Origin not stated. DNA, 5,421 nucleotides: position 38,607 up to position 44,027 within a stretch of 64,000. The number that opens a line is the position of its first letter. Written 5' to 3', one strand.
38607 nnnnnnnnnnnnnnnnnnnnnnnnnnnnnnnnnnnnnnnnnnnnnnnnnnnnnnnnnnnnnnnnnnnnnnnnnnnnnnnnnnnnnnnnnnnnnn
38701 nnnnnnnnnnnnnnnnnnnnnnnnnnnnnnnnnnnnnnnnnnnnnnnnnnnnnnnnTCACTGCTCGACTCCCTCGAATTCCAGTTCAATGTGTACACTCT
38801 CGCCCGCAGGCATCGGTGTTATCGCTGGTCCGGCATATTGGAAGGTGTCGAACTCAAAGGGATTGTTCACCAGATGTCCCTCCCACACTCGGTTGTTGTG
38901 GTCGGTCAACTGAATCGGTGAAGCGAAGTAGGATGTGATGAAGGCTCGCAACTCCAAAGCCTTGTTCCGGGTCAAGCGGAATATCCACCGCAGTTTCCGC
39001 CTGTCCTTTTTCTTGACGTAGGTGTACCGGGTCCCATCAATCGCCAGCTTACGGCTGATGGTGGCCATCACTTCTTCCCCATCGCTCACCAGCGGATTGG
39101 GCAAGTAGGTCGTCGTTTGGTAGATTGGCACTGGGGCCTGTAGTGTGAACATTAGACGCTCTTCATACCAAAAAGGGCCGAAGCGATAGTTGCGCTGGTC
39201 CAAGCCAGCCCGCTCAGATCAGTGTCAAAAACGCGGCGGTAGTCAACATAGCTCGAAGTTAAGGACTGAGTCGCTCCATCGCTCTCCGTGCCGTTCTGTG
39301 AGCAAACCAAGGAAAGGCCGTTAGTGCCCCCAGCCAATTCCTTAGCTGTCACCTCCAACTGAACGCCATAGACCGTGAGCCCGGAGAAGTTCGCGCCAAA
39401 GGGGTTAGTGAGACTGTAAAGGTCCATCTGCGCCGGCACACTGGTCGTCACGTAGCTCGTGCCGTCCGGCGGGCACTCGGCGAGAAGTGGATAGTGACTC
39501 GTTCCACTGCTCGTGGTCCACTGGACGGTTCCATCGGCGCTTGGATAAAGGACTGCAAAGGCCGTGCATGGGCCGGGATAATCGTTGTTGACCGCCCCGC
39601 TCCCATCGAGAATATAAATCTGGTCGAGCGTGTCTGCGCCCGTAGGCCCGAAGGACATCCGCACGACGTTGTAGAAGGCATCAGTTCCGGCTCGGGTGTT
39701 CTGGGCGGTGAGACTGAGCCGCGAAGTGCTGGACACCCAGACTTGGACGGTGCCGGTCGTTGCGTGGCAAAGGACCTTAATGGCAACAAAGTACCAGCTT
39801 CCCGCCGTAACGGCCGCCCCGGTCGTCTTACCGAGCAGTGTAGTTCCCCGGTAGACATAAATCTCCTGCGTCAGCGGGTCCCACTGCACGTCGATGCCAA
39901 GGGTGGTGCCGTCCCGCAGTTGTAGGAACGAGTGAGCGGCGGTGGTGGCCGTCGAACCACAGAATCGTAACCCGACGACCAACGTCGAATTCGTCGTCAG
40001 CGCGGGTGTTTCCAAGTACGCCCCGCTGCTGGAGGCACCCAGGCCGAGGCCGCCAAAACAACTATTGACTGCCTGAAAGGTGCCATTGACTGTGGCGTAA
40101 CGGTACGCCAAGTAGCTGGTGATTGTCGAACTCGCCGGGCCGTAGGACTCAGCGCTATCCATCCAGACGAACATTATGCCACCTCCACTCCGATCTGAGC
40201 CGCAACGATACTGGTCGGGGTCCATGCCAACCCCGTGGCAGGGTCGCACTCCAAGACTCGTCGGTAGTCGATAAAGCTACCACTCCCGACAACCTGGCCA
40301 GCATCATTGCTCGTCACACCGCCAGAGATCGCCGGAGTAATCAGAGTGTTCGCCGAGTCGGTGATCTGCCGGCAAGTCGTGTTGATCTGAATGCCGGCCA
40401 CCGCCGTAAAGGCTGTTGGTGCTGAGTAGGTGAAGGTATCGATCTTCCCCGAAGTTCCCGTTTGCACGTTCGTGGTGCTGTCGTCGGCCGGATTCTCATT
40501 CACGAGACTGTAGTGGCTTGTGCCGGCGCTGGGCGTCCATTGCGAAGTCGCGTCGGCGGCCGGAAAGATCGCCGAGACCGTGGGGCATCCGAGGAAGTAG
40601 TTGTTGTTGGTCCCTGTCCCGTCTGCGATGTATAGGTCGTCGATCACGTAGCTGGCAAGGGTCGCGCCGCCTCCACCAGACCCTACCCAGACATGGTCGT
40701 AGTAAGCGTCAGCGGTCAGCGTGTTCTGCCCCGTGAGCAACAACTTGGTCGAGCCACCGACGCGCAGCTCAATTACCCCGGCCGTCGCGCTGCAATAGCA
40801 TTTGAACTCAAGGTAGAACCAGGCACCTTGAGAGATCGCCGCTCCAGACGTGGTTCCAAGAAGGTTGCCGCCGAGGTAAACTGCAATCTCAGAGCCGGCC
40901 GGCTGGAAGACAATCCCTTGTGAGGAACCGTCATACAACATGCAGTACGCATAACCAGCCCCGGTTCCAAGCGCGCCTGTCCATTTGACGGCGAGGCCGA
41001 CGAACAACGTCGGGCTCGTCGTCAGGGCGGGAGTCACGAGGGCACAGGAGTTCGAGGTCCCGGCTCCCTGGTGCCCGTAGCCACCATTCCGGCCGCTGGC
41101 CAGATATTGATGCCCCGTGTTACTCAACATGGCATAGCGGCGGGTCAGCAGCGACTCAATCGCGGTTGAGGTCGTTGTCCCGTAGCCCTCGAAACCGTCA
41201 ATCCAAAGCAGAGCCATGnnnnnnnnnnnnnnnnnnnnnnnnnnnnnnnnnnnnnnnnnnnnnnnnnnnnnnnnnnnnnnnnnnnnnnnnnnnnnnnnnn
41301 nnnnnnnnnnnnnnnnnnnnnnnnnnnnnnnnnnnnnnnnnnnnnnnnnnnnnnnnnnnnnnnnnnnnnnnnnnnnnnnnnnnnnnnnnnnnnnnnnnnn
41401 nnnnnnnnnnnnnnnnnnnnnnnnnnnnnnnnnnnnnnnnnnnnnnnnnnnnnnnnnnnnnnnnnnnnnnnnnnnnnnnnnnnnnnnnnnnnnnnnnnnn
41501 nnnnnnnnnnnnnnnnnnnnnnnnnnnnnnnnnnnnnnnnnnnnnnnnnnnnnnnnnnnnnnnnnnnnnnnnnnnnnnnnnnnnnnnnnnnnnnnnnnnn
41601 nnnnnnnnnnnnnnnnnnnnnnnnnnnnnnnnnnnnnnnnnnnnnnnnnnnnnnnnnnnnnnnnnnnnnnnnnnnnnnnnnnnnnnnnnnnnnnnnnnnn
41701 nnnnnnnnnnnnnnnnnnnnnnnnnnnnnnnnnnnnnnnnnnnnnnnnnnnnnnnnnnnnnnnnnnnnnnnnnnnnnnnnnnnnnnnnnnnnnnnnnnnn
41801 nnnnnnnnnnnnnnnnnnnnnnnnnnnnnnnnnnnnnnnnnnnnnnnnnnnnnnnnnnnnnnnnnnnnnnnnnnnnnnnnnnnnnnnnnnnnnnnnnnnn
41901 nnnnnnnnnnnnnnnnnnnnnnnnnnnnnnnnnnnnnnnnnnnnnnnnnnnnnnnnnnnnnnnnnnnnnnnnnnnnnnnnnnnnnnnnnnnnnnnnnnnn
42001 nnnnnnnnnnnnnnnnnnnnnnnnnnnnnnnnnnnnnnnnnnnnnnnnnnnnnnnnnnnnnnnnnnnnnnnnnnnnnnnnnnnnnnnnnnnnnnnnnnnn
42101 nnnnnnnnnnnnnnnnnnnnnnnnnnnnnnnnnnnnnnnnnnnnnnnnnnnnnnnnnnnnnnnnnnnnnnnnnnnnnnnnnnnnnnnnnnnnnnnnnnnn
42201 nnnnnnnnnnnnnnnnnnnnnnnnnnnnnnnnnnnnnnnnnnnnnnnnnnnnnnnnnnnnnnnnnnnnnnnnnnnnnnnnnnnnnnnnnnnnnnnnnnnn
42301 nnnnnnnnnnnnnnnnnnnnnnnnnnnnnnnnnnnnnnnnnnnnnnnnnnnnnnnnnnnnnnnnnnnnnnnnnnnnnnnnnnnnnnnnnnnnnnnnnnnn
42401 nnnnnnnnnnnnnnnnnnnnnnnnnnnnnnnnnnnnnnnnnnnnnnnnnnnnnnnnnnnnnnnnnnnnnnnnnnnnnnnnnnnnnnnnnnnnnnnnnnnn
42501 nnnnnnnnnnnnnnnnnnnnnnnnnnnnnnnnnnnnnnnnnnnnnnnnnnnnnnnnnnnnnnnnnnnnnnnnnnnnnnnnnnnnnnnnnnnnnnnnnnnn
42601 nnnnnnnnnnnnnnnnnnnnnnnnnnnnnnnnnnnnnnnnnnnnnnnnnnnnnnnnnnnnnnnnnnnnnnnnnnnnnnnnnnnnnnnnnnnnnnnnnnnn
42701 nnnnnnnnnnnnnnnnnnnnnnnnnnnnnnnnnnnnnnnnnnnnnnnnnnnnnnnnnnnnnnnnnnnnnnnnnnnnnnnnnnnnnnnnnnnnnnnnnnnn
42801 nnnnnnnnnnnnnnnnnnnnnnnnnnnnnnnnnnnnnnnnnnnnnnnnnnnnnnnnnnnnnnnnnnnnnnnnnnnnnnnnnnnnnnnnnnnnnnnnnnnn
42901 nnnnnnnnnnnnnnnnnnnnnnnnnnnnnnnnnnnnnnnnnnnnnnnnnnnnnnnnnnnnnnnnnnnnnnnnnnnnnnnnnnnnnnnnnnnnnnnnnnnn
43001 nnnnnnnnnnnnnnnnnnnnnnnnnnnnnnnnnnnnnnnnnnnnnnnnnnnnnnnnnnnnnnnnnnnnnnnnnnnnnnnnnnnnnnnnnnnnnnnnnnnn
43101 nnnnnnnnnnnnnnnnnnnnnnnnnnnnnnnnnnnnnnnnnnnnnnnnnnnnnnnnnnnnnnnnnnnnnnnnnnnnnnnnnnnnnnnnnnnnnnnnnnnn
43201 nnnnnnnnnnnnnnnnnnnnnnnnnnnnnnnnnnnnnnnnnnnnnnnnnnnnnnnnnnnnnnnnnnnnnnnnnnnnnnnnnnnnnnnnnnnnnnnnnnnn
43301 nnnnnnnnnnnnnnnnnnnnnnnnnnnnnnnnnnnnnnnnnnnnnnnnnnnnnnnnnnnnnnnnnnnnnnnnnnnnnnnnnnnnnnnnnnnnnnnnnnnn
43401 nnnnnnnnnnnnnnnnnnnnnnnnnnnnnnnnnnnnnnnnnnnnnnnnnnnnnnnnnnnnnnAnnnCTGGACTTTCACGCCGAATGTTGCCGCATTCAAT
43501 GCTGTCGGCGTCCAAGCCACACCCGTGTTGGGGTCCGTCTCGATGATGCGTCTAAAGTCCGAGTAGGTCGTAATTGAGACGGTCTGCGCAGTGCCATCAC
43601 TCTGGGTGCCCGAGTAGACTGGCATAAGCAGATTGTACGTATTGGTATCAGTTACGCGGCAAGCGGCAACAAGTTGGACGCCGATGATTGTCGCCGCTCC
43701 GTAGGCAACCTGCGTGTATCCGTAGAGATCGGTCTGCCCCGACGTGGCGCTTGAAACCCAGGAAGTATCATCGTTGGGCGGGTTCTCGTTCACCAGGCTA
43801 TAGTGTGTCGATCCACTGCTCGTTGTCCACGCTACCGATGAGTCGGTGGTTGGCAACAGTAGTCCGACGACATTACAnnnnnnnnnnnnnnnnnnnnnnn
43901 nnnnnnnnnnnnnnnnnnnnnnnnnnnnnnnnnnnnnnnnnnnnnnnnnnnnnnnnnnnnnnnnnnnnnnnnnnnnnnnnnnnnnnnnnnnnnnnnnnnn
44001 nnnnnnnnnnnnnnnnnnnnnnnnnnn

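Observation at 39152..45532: Four diverged tandem paralogs of a ~340-aa fibre-like gene bracketing a repeat protein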

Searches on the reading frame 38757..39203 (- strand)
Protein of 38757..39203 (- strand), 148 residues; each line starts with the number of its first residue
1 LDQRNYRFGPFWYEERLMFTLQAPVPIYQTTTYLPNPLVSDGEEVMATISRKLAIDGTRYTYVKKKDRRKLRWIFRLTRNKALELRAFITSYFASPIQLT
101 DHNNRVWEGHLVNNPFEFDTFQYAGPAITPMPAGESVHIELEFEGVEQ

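Call 10: search_protein_families(library=pfam, proteins=[window:38757-39203:-], max_evalue=0.1)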
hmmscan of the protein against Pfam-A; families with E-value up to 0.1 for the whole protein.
window:38757-39203:- (148 aa): 0 families

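Call 11: search_protein_families(library=phrogs, proteins=[window:38757-39203:-], max_evalue=0.01)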
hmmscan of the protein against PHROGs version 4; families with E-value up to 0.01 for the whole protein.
window:38757-39203:- (148 aa): 0 families

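Call 58: search_solved_structures(query=A5, max_evalue=10, show_alignments=2)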
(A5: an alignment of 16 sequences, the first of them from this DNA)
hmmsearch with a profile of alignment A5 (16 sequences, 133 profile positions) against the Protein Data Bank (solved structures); distinct sequences matched with E-value up to 10: 1.
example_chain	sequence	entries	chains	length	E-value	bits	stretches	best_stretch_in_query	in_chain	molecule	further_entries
1moq_A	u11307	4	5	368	1.3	12.1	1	20-54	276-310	GLUCOSAMINE 6-PHOSPHATE SYNTHASE | Glutamine--fructose-6-phosphate aminotransferase [isomerizing]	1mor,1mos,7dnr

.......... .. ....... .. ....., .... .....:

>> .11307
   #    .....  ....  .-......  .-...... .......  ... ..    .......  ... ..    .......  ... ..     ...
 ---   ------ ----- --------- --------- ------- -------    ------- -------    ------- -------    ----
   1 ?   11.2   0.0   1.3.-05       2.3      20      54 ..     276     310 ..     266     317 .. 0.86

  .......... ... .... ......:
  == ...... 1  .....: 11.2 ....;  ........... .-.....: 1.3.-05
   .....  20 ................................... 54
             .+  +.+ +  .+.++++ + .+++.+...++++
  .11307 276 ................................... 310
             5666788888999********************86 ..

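Call 59: search_protein_families(library=pfam, alignment_id=A5, max_evalue=1)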
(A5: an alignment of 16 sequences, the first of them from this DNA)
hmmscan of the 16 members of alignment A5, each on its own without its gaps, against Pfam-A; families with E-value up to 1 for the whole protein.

A. member 1, seq(131 aa): 0 families

B. families by the number of members that match (of 16 scanned): 6 families
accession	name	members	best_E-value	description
PF24466.1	DUF7578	1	0.02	Domain of unknown function (DUF7578)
PF10939.13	DUF2631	1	0.031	Protein of unknown function (DUF2631)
PF14258.12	DUF4350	1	0.072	Domain of unknown function (DUF4350)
PF16986.11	CzcE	1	0.09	Heavy-metal resistance protein CzcE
PF09630.15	DUF2024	1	0.14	Domain of unknown function (DUF2024)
PF19940.4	DUF6402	1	0.25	Family of unknown function (DUF6402)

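Call 70: find_homologous_proteins(query=window:38757-39149:-, max_evalue=0.001)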
Query window:38757-39149:- (130 aa): 389 proteins with E <= 0.001 among 393 candidates; the best 120 are listed.
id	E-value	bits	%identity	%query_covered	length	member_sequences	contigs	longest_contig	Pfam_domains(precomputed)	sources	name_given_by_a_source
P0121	2.0e-69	249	85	100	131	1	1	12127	-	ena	-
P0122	5.2e-63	228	87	89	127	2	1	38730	-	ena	-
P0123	8.0e-59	215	76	100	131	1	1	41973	-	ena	-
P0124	4.3e-54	200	72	100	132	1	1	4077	-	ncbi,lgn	-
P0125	6.1e-54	199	71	100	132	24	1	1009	-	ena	-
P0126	8.0e-54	199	71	100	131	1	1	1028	-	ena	-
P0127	2.1e-53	197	69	100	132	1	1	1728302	-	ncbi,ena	-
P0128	2.3e-53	197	68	100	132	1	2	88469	-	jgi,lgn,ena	jgi:hypothetical protein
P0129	3.3e-53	197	70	100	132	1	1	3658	-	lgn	-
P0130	3.8e-53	196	68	100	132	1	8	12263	-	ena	-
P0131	4.7e-53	196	69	100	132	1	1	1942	-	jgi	-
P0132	4.8e-53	196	70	100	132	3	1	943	-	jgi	jgi:hypothetical protein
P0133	8.4e-53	195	69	99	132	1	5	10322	-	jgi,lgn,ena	-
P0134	1.1e-52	195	69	100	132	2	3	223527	-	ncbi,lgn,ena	-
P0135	1.1e-52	195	70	99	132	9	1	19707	-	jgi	-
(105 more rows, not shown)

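Call 76: predict_structure(alignment_id=A6)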
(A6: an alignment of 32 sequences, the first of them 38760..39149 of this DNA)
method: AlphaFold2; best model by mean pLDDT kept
length: 130 residues; sequences in the alignment: 32
mean_pLDDT: 75.2   pTM: 0.65
mean pLDDT of the five models: 75.2, 74.7, 74.6, 74.5, 72.3
residues with pLDDT >= 90: 18; 70-90: 72; 50-70: 23; < 50: 17
segments of 3 or more residues with pLDDT < 50: 41-46, 101-109
pLDDT, mean of each block of 10 residues (from residue 1): 80 87 72 61 55 89 84 86 90 77 44 64 88
secondary structure, 60 per line:
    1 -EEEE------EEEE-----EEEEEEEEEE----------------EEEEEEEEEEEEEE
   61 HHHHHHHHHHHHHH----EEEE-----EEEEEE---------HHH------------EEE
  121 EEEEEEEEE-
elements in order: E2-5 E12-15 E21-30 E47-60 H61-74 E79-82 E88-93 E118-129

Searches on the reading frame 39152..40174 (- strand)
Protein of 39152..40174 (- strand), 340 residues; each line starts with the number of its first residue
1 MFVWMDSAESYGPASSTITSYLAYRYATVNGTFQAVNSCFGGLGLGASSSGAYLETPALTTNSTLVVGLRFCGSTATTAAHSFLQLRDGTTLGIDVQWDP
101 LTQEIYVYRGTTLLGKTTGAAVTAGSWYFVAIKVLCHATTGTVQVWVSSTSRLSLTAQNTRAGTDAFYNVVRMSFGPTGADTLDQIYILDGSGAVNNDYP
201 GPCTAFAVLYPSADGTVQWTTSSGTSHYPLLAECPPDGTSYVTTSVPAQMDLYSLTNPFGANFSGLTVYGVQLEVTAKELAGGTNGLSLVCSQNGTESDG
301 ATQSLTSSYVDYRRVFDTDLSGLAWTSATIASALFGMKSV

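Call 10: search_protein_families(library=pfam, proteins=[window:39152-40174:-], max_evalue=0.1)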
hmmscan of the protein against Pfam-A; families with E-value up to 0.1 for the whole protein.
window:39152-40174:- (340 aa): 0 families

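Call 11: search_protein_families(library=phrogs, proteins=[window:39152-40174:-], max_evalue=0.01)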
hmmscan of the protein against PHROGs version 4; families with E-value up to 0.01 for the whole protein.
window:39152-40174:- (340 aa): 2 families
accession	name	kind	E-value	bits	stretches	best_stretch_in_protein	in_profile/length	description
phrog_2448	-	unknown function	1.6e-34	120.6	1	1-339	1-333/335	-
phrog_6368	-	unknown function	4.2e-05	23.9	1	231-339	219-326/328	-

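Call 14: search_solved_structures(query=A1, max_evalue=1, show_alignments=2)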
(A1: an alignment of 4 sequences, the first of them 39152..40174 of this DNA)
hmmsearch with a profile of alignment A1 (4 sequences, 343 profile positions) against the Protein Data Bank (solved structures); distinct sequences matched with E-value up to 1: 0.

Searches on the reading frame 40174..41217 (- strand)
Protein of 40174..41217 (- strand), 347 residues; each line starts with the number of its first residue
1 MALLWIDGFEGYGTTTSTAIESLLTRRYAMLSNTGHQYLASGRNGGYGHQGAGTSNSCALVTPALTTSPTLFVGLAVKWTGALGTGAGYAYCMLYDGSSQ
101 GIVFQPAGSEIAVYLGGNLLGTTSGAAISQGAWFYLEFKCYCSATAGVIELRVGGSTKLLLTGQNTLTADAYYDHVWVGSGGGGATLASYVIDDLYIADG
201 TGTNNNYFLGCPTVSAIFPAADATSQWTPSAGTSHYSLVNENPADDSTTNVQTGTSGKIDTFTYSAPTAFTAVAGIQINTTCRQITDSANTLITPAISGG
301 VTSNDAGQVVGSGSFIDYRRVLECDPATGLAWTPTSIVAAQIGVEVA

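Call 10: search_protein_families(library=pfam, proteins=[window:40174-41217:-], max_evalue=0.1)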
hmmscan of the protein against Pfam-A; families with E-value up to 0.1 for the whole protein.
window:40174-41217:- (347 aa): 0 families

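Call 11: search_protein_families(library=phrogs, proteins=[window:40174-41217:-], max_evalue=0.01)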
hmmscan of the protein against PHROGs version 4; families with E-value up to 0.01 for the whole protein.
window:40174-41217:- (347 aa): 3 families
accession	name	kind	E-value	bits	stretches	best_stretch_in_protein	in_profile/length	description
phrog_2448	-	unknown function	4.5e-39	135.6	1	3-346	2-333/335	-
phrog_30887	-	unknown function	5.7e-08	32.4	1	193-344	613-767/771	-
phrog_6368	-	unknown function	3e-05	24.4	1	245-345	222-325/328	-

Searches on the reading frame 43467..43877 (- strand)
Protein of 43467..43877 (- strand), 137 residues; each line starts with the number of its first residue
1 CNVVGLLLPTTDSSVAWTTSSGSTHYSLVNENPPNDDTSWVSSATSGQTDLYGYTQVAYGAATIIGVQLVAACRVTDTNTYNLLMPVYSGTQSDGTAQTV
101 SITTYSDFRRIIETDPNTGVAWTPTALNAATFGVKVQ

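Call 106: search_solved_structures(query=A7, max_evalue=10, show_alignments=2)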
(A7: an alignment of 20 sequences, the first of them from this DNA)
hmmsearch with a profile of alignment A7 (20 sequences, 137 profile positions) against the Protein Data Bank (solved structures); distinct sequences matched with E-value up to 10: 5.
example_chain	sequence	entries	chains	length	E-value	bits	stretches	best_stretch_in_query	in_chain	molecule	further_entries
8bah_C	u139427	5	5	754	0.14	15.4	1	32-99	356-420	Nibrin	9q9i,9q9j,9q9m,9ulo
9qux_A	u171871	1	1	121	0.35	14.1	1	105-131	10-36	Homer protein homolog 1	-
1ddv_A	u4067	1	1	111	0.38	14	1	105-131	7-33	GLGF-DOMAIN PROTEIN HOMER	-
1ddw_A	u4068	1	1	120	0.43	13.8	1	105-131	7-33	GLGF-DOMAIN PROTEIN HOMER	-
1i2h_A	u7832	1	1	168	0.57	13.4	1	105-131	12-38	PSD-ZIP45(HOMER-1C/VESL-1L)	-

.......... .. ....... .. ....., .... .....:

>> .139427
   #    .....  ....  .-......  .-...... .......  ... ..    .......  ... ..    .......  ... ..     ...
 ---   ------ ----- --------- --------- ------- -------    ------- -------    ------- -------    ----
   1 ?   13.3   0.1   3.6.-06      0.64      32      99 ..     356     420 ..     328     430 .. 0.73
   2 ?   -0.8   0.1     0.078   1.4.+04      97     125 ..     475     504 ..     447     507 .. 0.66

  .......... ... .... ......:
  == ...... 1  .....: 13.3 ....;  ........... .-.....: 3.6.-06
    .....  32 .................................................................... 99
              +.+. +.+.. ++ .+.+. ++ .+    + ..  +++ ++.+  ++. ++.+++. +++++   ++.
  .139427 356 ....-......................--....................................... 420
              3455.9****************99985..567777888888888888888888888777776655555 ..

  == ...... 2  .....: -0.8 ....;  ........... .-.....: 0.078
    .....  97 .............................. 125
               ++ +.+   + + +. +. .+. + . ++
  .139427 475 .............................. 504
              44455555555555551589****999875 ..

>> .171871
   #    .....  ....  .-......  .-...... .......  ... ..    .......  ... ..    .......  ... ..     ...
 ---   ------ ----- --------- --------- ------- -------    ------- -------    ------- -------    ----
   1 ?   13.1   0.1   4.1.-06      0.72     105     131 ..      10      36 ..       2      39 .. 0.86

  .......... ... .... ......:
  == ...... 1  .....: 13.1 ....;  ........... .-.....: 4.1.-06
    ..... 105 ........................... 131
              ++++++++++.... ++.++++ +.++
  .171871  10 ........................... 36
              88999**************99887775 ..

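Call 107: search_protein_families(library=phrogs, alignment_id=A7, max_evalue=0.001)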
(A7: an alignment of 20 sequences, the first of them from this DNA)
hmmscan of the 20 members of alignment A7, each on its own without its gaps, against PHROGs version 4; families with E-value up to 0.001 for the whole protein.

A. member 1, seq(137 aa): 2 families
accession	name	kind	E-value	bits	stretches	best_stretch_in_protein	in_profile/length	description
phrog_2448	-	unknown function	9.3e-25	88.5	1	7-137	202-334/335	-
phrog_30887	-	unknown function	4.2e-08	32.8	1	9-134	639-767/771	-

B. families by the number of members that match (of 20 scanned): 5 families
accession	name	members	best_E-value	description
phrog_2448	-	19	9.3e-25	-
phrog_30887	-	19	6e-11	-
phrog_6368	-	10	4.8e-08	-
phrog_10924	-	7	1.4e-07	-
phrog_14065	-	1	2.5e-05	-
